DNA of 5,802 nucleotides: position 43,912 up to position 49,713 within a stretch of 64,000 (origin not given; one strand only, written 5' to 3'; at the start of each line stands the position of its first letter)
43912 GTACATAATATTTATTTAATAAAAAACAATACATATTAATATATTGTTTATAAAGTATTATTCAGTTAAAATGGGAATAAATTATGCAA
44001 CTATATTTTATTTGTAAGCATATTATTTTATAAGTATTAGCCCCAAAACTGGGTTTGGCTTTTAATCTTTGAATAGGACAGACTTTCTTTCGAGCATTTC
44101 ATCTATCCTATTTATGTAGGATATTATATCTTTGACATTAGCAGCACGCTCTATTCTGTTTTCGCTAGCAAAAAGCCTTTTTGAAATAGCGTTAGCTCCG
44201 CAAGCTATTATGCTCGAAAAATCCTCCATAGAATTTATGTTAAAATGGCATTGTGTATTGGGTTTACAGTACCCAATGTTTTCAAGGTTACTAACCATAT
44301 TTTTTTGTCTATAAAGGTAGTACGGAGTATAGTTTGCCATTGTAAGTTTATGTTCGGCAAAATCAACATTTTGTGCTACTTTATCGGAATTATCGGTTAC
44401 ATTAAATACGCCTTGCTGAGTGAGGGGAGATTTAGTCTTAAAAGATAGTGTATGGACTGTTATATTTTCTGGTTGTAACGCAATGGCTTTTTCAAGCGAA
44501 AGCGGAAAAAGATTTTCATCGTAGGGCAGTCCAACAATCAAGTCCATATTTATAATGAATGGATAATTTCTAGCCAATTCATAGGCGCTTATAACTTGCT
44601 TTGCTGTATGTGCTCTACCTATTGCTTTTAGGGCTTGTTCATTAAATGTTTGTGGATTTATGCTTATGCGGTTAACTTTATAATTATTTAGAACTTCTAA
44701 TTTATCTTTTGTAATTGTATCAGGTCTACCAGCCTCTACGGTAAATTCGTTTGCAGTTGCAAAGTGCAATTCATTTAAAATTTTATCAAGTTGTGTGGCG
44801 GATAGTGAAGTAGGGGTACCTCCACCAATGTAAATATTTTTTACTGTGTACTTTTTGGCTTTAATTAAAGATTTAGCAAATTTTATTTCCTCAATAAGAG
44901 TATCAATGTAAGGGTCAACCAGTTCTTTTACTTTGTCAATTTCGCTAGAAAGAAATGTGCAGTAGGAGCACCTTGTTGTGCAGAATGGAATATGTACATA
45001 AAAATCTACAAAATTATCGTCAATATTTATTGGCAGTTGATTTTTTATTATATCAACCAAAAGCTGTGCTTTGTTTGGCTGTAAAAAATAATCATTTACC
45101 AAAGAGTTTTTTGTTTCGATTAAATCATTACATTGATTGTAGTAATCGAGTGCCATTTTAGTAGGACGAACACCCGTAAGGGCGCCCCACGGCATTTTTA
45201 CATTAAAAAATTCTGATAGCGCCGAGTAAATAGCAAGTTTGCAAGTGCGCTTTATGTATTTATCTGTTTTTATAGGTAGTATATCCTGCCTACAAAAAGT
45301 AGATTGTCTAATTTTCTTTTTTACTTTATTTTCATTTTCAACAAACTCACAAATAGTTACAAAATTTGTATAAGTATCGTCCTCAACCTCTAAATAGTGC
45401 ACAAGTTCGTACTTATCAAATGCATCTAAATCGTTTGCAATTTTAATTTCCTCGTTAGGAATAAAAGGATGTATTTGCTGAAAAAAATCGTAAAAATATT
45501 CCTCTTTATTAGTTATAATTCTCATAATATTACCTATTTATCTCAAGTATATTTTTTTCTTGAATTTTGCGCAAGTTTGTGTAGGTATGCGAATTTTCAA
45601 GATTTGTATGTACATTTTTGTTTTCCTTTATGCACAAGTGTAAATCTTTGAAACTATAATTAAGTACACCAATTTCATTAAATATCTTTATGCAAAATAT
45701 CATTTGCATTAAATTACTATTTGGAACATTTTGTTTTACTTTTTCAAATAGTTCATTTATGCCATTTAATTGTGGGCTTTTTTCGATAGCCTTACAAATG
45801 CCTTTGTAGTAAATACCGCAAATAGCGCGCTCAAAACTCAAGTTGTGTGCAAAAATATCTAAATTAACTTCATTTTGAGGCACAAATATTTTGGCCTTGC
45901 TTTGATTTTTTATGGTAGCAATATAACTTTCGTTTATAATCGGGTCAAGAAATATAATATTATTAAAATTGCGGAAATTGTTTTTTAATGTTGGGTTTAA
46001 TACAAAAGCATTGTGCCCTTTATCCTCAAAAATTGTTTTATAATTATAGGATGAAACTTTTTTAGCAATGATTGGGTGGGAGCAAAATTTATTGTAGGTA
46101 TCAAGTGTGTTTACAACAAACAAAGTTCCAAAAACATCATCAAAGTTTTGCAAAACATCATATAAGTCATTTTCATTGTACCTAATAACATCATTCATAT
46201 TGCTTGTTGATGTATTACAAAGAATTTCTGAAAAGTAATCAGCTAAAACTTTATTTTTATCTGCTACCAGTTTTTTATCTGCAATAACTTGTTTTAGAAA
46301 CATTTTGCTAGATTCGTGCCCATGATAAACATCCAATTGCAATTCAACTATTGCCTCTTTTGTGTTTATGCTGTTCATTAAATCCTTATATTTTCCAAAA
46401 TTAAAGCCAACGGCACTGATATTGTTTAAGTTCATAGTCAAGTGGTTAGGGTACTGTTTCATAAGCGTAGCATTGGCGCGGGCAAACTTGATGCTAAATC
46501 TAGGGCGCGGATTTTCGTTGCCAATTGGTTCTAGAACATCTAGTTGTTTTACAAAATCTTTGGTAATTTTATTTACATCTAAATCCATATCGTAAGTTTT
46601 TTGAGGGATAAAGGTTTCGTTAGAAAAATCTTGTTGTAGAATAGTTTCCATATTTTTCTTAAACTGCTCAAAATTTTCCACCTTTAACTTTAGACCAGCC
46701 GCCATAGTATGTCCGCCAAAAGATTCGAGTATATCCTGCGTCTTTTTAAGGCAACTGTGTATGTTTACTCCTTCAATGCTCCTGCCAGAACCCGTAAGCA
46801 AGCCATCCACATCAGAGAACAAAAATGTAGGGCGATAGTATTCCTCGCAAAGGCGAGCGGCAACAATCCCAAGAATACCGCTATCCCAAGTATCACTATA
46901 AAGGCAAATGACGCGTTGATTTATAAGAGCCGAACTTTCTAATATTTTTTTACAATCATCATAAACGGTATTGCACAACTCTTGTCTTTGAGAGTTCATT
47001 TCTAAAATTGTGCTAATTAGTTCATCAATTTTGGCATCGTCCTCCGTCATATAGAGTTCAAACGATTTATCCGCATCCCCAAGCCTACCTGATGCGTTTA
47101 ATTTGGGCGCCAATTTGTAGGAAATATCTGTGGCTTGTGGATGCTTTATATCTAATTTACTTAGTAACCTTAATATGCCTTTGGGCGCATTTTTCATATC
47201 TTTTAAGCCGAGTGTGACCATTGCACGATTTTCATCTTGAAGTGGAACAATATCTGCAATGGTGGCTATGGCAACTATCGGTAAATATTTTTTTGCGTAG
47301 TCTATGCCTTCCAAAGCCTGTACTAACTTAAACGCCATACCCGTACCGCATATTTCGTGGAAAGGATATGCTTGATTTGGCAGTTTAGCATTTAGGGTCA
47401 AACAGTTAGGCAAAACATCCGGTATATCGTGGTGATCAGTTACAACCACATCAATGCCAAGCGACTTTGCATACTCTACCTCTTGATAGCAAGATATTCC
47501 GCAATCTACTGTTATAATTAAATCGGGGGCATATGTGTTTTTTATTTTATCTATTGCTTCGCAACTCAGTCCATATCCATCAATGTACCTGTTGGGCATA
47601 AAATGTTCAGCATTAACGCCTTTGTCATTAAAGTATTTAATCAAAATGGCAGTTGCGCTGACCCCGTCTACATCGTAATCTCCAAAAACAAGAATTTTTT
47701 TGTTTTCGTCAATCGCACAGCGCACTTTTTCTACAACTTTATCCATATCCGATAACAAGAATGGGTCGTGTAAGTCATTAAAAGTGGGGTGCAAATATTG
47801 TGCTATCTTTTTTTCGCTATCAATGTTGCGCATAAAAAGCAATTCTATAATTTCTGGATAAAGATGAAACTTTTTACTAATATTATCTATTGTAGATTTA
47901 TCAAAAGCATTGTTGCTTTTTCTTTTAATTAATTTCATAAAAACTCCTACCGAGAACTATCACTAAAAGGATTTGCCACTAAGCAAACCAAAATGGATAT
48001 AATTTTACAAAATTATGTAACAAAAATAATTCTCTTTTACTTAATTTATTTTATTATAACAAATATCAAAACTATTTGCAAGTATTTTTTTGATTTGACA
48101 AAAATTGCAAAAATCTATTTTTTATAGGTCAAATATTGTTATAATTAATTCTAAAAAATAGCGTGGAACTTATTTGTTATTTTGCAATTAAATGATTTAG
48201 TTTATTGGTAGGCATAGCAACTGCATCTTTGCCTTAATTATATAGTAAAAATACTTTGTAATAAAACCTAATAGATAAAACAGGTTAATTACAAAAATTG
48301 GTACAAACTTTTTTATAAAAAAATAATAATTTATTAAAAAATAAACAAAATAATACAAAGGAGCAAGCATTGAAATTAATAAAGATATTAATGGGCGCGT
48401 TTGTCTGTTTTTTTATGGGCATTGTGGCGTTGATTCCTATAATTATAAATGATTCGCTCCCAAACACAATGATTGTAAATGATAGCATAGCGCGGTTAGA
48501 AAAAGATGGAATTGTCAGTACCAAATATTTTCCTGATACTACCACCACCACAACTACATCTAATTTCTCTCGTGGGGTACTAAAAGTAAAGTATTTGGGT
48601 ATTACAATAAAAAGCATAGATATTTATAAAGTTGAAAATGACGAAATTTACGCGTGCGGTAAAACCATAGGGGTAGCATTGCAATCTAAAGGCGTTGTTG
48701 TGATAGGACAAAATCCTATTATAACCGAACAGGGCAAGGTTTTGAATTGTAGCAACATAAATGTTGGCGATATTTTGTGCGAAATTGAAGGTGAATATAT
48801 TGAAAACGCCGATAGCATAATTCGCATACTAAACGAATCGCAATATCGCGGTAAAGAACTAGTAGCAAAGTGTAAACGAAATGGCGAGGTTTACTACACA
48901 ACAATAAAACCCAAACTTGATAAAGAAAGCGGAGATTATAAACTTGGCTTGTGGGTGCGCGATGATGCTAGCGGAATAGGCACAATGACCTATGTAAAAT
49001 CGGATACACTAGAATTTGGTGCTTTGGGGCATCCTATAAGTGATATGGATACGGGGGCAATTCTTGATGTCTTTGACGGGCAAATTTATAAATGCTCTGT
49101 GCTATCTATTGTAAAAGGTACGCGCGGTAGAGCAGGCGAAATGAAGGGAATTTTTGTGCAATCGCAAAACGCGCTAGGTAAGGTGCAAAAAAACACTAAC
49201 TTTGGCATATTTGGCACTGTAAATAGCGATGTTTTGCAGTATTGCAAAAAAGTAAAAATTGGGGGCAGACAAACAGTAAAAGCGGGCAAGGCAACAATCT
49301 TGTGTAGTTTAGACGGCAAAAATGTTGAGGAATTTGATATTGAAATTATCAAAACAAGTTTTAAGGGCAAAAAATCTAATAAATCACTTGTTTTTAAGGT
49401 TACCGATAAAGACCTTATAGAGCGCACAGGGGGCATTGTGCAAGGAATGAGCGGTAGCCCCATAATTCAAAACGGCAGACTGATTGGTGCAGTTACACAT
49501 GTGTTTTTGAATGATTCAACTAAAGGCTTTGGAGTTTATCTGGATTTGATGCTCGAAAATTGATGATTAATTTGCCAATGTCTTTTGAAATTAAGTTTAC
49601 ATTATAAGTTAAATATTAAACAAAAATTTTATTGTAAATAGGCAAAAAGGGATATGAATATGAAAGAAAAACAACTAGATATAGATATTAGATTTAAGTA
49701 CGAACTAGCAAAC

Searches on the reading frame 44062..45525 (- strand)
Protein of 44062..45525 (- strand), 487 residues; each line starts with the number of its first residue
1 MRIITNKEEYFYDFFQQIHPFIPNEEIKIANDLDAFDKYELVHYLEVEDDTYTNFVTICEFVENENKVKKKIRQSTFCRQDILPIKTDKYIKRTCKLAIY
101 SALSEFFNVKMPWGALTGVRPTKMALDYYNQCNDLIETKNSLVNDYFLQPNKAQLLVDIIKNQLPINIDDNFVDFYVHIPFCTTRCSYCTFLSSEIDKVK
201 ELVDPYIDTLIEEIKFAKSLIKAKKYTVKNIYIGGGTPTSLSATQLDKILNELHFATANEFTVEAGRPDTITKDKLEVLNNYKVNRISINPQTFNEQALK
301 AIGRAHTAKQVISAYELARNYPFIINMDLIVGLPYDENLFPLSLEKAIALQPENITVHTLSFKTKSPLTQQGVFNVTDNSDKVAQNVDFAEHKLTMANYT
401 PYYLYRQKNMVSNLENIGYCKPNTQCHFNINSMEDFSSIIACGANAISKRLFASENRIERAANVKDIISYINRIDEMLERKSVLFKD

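Call 61: search_protein_families(library=pfam, proteins=[window:44062-45525:-], max_evalue=0.00001)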
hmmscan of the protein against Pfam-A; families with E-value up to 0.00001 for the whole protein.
window:44062-45525:- (487 aa): 1 family
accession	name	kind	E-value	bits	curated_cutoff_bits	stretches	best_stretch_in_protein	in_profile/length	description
PF04055.27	Radical_SAM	-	3.5e-23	83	29.5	1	176-335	1-153/166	Radical SAM superfamily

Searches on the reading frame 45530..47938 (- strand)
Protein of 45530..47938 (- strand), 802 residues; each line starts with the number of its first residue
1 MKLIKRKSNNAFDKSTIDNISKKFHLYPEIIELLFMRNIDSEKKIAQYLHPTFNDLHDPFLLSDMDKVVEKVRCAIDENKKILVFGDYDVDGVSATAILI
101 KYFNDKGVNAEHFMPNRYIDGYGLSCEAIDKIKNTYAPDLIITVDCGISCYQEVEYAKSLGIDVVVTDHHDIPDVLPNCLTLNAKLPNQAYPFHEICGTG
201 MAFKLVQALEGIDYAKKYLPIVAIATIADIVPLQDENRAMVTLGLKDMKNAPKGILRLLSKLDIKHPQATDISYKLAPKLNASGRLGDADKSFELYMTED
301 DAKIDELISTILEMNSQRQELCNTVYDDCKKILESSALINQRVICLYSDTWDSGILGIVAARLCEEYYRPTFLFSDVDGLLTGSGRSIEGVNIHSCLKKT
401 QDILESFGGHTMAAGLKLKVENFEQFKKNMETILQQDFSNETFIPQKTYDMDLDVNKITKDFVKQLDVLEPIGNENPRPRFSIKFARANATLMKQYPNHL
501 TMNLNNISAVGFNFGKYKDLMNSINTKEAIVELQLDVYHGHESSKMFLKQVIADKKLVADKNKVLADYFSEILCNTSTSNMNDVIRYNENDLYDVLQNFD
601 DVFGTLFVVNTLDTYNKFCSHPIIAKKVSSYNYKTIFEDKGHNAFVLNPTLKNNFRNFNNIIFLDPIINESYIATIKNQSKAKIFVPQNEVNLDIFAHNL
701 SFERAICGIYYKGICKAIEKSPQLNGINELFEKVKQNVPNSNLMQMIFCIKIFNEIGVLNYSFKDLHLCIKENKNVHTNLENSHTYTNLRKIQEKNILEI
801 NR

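Call 61: search_protein_families(library=pfam, proteins=[window:45530-47938:-], max_evalue=0.00001)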
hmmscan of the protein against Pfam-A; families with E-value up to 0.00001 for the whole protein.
window:45530-47938:- (802 aa): 3 families
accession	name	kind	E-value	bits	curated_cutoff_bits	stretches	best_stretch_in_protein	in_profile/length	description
PF01368.27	DHH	-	1.5e-24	87.1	28.1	1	81-226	1-125/125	DHH family, N-terminal domain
PF17768.7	RecJ_OB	-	1.6e-16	60.7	27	1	449-549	1-106/107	RecJ OB domain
PF02272.25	DHHA1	-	1.4e-14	54.8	25.9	1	340-435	1-101/102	DHHA1 domain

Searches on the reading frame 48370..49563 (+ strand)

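Call 61: search_protein_families(library=pfam, proteins=[window:48370-49563:+], max_evalue=0.00001)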
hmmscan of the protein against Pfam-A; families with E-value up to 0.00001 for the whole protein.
window:48370-49563:+ (397 aa): 1 family
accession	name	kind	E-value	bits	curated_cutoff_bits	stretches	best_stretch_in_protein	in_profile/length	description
PF05580.18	Peptidase_S55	-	4.8e-82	275.5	25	1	189-395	2-210/210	SpoIVB peptidase S55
